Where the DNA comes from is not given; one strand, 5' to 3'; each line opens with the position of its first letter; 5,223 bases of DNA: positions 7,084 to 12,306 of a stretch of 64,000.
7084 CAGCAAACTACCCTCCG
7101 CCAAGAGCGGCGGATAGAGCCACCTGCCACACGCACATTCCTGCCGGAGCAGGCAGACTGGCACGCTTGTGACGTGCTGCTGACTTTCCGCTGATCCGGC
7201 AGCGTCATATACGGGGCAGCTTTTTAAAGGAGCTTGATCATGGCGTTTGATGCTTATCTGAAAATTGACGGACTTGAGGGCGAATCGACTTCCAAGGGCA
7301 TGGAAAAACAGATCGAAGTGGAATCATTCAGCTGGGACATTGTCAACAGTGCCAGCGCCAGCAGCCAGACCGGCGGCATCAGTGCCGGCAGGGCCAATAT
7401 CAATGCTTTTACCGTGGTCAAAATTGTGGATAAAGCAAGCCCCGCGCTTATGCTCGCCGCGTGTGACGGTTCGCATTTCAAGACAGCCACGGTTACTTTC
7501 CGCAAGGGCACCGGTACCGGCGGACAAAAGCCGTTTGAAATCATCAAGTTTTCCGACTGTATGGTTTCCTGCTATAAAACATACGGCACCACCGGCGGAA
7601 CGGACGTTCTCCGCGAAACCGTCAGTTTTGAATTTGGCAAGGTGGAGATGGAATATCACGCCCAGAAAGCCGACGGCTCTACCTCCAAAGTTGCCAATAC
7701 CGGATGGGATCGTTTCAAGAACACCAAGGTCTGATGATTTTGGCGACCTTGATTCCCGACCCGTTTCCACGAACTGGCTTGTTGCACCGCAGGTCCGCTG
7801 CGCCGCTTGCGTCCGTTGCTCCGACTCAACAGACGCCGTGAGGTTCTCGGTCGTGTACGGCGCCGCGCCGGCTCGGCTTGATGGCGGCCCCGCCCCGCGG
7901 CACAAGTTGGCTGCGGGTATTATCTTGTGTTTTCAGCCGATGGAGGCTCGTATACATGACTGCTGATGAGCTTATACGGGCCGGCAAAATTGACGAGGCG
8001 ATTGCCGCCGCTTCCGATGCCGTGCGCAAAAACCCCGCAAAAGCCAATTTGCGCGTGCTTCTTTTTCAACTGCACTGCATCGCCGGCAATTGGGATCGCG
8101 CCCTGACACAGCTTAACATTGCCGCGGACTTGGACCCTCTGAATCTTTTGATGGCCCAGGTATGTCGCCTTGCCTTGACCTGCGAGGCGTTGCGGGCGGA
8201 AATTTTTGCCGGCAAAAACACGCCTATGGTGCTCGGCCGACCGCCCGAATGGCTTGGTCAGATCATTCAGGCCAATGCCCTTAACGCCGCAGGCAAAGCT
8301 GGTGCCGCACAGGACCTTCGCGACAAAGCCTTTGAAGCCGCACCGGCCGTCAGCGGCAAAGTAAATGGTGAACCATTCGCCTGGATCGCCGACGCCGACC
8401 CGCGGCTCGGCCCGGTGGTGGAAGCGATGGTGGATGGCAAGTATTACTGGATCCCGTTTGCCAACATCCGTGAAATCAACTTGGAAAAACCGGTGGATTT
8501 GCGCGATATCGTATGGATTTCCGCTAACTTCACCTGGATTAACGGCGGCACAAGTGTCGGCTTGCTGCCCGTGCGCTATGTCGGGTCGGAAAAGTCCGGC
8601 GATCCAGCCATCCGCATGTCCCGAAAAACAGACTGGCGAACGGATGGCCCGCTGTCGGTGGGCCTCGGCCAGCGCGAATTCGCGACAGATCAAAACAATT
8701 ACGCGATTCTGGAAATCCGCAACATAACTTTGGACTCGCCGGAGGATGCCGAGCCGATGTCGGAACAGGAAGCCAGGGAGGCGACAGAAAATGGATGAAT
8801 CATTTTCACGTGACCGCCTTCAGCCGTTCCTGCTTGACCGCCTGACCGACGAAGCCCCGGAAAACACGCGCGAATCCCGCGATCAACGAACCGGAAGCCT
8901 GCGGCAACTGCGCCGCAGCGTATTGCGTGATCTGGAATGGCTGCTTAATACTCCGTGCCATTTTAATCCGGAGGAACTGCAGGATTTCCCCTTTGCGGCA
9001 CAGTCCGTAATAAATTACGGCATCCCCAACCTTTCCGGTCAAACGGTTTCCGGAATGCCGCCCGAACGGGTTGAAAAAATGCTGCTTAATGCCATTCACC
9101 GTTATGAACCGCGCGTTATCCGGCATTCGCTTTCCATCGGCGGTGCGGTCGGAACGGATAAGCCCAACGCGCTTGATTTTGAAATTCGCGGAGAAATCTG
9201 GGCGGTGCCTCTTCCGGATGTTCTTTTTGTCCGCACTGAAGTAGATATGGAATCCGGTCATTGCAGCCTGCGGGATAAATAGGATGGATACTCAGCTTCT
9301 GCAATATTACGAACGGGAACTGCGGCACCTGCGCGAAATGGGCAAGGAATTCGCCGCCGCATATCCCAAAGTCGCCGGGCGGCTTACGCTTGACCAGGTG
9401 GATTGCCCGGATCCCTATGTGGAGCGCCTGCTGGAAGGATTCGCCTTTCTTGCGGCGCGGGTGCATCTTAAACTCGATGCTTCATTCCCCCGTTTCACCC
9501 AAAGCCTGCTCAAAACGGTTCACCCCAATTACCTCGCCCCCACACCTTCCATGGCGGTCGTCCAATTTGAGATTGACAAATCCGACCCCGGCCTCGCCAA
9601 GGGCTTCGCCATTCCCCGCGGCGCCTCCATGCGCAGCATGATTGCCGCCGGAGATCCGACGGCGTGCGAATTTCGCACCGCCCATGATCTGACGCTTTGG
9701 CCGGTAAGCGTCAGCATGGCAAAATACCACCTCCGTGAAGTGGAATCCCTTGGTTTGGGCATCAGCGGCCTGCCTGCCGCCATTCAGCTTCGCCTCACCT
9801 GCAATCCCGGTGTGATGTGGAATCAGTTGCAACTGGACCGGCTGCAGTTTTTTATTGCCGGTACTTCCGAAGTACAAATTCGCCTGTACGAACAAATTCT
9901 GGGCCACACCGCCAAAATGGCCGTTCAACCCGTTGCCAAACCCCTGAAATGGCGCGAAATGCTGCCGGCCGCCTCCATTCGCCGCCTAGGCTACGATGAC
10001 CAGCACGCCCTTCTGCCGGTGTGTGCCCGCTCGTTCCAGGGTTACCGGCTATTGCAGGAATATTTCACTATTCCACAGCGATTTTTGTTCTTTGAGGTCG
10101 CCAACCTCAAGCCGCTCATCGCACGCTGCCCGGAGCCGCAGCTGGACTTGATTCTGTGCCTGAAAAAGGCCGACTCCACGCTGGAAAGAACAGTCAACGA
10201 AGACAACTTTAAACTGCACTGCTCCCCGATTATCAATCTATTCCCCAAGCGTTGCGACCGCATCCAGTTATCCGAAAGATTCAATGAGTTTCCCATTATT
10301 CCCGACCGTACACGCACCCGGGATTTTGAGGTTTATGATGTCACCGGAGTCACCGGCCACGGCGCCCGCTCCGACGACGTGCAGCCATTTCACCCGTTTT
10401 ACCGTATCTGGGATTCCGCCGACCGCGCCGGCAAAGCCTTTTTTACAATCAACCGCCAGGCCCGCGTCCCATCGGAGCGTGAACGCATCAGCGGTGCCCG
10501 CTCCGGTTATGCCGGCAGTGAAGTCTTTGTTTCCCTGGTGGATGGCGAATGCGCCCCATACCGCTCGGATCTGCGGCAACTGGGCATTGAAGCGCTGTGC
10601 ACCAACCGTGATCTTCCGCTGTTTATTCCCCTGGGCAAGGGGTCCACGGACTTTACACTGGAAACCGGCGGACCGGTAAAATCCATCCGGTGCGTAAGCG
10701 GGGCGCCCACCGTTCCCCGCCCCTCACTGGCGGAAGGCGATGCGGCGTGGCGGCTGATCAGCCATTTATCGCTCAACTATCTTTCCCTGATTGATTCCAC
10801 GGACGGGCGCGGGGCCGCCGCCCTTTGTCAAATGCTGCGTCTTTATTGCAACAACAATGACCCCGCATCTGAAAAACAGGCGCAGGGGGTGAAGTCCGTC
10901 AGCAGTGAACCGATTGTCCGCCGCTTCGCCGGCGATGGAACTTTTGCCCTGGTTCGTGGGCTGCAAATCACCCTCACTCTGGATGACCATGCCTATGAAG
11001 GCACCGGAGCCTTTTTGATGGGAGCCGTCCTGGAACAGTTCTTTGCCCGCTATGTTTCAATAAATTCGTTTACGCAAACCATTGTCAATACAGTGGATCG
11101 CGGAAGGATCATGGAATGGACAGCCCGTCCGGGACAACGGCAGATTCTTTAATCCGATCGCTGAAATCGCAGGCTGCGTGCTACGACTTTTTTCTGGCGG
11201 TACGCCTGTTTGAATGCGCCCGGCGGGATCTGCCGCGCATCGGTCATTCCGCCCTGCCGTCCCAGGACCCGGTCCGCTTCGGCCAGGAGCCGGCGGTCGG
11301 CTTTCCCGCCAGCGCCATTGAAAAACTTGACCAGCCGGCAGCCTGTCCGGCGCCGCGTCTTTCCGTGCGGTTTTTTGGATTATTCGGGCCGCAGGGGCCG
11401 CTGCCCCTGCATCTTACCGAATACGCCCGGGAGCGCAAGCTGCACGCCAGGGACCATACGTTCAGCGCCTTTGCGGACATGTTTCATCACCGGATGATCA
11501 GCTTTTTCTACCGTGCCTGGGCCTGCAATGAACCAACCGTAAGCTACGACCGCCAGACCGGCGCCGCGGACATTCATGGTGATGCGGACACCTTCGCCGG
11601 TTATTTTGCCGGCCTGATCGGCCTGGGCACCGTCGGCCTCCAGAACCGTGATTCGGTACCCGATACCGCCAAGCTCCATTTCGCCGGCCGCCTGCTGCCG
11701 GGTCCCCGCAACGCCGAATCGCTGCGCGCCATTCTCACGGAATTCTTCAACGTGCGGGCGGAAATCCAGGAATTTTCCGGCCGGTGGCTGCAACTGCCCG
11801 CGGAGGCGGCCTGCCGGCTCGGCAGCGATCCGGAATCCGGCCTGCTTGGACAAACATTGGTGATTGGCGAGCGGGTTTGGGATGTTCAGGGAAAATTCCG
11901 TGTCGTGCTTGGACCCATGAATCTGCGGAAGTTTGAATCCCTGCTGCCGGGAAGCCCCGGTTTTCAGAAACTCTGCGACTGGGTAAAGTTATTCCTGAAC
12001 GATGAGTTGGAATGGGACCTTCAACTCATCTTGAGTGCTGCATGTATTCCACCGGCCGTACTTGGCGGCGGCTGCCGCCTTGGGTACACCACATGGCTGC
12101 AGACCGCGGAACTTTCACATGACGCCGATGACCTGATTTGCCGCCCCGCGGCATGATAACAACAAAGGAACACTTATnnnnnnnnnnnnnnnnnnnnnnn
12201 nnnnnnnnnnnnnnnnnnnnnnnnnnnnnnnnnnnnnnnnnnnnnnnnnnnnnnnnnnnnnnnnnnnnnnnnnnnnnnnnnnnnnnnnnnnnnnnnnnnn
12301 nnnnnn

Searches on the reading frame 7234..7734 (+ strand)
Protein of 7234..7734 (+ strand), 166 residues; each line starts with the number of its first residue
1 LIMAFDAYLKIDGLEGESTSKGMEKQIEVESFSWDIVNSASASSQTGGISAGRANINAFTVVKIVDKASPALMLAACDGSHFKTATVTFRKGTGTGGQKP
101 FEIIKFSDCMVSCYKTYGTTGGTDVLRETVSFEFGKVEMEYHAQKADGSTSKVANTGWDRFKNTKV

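Call 10: search_protein_families(library=pfam, proteins=[window:7234-7734:+], max_evalue=0.001)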
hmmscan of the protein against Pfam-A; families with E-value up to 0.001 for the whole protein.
window:7234-7734:+ (166 aa): 1 family
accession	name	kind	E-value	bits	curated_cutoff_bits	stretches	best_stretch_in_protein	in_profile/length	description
PF05638.18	T6SS_HCP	-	4.7e-34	117.9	23.5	1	8-141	1-129/129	Type VI secretion system effector, Hcp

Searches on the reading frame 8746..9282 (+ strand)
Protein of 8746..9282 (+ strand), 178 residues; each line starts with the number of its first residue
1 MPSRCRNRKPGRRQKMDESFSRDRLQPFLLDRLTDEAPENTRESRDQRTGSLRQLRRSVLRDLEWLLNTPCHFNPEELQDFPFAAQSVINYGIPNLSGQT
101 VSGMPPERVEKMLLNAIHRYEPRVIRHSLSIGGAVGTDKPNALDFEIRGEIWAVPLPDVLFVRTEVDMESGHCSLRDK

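Call 10: search_protein_families(library=pfam, proteins=[window:8746-9282:+], max_evalue=0.001)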
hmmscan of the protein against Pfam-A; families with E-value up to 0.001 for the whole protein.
window:8746-9282:+ (178 aa): 1 family
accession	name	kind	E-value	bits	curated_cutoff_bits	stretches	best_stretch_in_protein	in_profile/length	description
PF04965.19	GPW_gp25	-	2.7e-17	62.8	27.2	1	54-155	2-95/96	Baseplate wedge protein gp25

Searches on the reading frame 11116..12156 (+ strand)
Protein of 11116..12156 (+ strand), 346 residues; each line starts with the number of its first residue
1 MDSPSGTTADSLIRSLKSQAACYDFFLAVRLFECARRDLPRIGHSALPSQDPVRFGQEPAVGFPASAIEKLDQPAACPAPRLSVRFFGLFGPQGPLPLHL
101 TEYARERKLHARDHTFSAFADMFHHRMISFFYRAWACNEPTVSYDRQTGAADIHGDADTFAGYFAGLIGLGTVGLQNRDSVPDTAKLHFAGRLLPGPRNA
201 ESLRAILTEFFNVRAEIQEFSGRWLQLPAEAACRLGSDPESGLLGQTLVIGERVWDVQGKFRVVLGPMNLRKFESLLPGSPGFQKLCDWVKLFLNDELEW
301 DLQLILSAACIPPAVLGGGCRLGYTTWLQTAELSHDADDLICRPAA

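Call 10: search_protein_families(library=pfam, proteins=[window:11116-12156:+], max_evalue=0.001)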
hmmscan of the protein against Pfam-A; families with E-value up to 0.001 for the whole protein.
window:11116-12156:+ (346 aa): 1 family
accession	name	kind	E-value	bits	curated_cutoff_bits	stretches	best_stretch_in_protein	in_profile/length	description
PF06996.16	T6SS_TssG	-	2.2e-104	349.4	24.6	1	21-328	3-303/304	Type VI secretion, TssG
